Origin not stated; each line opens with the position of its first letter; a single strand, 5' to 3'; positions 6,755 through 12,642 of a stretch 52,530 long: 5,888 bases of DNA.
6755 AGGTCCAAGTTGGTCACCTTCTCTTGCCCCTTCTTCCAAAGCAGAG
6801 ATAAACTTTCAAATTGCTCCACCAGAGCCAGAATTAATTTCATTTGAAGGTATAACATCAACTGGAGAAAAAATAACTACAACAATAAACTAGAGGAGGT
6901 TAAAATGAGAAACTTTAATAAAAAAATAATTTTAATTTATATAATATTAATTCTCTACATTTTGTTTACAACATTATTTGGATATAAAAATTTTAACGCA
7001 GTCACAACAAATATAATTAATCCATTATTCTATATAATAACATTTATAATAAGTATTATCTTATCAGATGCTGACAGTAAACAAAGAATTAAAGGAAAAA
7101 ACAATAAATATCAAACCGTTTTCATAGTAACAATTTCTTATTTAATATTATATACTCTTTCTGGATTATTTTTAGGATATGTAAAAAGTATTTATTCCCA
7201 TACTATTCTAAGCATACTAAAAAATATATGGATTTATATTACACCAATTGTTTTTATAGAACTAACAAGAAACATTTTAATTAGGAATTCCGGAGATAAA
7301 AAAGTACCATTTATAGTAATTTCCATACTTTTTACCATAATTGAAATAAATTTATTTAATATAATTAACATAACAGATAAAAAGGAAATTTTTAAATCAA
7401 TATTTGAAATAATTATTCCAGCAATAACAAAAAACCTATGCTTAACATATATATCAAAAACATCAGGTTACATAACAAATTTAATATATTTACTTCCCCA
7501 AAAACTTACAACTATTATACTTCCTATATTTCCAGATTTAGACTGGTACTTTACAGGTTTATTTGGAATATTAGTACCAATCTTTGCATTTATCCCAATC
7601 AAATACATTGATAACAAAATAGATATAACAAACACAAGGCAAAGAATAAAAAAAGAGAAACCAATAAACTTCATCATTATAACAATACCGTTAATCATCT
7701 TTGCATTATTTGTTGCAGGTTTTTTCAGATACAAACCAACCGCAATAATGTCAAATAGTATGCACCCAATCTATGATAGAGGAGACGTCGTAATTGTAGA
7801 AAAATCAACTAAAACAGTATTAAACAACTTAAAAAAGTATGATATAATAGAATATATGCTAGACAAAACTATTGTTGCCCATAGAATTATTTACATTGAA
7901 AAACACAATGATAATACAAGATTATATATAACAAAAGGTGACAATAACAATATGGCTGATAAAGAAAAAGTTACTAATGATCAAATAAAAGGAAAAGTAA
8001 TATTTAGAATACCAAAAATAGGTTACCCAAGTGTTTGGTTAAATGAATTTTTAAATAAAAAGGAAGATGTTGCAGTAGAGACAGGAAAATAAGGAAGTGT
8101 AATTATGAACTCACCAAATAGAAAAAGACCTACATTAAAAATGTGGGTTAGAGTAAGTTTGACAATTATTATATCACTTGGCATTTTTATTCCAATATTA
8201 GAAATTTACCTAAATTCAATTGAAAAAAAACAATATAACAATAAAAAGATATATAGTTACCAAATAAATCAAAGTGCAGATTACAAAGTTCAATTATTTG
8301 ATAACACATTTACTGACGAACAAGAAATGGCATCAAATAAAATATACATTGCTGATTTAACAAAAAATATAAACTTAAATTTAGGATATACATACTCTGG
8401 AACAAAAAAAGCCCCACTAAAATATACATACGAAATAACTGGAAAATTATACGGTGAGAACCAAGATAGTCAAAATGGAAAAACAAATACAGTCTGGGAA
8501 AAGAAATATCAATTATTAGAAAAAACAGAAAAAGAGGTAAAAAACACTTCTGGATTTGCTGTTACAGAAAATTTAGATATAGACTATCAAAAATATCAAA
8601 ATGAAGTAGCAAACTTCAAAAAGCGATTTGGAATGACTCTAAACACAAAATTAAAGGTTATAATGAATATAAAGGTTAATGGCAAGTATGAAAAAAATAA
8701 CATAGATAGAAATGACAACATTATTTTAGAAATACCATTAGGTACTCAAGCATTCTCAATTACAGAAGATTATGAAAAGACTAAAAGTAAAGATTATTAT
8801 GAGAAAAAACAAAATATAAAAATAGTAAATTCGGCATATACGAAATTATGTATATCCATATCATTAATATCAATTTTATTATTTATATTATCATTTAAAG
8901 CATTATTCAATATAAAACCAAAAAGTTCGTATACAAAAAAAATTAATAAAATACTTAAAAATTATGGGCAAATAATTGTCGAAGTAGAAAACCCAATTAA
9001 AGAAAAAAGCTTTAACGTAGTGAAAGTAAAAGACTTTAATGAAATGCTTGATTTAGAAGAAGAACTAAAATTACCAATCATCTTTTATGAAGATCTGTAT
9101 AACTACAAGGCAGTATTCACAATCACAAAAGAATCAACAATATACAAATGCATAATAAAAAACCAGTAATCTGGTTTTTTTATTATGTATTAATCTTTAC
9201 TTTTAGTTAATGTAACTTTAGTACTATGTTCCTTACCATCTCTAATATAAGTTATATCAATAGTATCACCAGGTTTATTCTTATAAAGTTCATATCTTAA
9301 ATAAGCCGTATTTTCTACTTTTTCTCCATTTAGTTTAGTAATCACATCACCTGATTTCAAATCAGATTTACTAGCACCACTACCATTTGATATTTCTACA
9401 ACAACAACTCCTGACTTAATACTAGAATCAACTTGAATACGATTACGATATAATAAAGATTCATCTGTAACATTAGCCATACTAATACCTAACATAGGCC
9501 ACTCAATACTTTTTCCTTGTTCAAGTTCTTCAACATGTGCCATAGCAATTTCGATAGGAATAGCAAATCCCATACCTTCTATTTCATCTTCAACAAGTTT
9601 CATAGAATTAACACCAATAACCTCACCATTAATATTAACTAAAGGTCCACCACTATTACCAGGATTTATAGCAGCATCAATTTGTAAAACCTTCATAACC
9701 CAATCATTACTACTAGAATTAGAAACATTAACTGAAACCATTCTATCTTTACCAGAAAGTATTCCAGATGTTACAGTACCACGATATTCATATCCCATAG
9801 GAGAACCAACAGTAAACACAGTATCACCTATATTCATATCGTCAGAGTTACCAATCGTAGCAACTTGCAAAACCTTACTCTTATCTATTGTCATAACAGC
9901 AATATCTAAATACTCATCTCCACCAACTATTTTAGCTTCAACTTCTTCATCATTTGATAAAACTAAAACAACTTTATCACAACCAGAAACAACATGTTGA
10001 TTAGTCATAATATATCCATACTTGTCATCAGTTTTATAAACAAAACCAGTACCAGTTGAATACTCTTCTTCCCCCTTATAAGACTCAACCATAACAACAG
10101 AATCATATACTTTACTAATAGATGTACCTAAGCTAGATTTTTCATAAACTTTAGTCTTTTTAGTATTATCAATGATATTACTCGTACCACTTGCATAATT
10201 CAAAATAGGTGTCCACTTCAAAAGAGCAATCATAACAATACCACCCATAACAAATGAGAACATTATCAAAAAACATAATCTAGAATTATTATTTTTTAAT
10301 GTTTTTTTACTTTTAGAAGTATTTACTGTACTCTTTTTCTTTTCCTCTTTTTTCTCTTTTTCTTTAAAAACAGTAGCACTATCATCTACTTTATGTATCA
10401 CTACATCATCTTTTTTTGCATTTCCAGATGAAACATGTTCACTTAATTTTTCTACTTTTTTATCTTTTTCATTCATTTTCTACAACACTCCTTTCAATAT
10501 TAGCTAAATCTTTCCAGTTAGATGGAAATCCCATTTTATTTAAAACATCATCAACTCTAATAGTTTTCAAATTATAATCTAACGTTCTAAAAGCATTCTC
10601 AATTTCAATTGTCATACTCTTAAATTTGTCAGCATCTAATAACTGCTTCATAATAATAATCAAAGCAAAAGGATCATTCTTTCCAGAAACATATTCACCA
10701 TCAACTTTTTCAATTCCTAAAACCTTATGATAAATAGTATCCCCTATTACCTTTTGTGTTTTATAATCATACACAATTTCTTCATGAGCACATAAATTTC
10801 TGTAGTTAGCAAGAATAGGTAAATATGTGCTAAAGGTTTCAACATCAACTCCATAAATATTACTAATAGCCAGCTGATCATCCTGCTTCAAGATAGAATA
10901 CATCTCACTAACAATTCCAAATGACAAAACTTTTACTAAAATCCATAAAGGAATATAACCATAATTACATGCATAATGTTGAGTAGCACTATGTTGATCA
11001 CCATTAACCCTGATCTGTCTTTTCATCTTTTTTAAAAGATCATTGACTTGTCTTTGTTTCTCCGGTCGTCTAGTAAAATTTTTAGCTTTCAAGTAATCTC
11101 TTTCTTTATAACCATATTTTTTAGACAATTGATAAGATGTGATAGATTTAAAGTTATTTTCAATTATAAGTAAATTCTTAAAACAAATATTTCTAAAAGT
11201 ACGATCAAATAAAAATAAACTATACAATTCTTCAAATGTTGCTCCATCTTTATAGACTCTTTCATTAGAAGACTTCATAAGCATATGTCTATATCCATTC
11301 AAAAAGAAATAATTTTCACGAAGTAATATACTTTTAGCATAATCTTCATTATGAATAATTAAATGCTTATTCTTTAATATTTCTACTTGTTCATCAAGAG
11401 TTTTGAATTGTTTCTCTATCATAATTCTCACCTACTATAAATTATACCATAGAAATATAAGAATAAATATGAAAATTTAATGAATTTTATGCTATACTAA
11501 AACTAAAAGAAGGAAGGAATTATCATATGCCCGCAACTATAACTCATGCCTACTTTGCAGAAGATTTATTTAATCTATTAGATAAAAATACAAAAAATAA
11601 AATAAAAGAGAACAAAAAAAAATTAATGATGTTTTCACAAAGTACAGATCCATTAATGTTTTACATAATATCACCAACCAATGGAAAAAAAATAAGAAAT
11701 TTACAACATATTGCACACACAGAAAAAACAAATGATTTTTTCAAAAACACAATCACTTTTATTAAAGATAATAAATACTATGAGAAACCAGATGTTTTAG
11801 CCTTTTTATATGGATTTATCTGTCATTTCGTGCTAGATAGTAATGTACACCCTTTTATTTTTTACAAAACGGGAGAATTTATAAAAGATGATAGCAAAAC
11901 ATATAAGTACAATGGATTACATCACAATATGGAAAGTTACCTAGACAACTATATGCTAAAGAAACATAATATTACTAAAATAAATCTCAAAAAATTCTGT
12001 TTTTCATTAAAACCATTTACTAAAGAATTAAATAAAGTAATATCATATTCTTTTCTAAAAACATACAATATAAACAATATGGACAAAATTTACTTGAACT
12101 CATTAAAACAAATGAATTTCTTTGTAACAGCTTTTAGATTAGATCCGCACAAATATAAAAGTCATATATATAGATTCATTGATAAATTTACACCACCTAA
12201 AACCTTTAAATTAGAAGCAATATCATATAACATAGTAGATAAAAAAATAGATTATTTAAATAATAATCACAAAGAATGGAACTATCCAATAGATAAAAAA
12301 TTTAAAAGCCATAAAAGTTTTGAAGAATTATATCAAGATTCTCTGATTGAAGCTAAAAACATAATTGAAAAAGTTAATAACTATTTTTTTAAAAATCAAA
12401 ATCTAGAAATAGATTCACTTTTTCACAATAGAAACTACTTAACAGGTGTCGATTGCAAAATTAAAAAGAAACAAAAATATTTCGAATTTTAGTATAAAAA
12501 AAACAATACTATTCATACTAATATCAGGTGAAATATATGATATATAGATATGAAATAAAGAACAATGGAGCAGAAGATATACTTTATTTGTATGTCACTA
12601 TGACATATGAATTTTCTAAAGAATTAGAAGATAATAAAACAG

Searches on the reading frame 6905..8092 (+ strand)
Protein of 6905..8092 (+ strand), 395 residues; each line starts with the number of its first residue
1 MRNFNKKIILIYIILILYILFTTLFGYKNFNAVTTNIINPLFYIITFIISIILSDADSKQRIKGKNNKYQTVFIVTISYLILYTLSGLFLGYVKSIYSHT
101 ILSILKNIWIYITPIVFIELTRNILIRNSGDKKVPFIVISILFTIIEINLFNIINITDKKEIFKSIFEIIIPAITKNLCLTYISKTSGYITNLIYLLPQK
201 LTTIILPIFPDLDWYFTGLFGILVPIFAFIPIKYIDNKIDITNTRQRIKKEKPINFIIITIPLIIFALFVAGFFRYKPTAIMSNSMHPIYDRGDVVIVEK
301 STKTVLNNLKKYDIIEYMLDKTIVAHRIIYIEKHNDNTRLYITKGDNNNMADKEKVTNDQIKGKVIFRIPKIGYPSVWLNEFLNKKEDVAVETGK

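Call 6: search_protein_families(library=pfam, proteins=[window:6905-8092:+], max_evalue=0.01)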
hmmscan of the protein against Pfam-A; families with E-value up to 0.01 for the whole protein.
window:6905-8092:+ (395 aa): 1 family
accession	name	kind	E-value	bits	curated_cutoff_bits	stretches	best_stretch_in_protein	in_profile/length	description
PF10502.14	Peptidase_S26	-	7.6e-05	23.2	22.9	1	256-321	4-67/168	Signal peptidase, peptidase S26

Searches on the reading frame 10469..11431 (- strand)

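Call 6: search_protein_families(library=pfam, proteins=[window:10469-11431:-], max_evalue=0.01)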
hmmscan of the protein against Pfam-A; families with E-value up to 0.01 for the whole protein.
window:10469-11431:- (320 aa): 1 family
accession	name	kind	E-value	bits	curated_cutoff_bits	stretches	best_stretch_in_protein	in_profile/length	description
PF07751.16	Abi_2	-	1.6e-40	139.8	25.6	1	35-222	2-184/184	Abi-like protein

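Call 76: search_protein_families(library=padloc, proteins=[window:10469-11431:-], max_evalue=0.001)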
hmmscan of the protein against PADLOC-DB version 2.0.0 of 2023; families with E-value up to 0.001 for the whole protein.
window:10469-11431:- (320 aa): 1 family
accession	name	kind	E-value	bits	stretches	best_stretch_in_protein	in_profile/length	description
PDLC02344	AbiD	-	7e-59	197.8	1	5-311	3-276/277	AbiD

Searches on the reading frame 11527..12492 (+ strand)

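Call 6: search_protein_families(library=pfam, proteins=[window:11527-12492:+], max_evalue=0.01)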
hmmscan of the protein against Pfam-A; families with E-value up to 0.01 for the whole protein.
window:11527-12492:+ (321 aa): 1 family
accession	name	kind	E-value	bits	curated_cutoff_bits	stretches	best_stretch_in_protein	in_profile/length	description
PF00882.24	Zn_dep_PLPC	-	8.8e-11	42.5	26.8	1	6-158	1-139/167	Zinc dependent phospholipase C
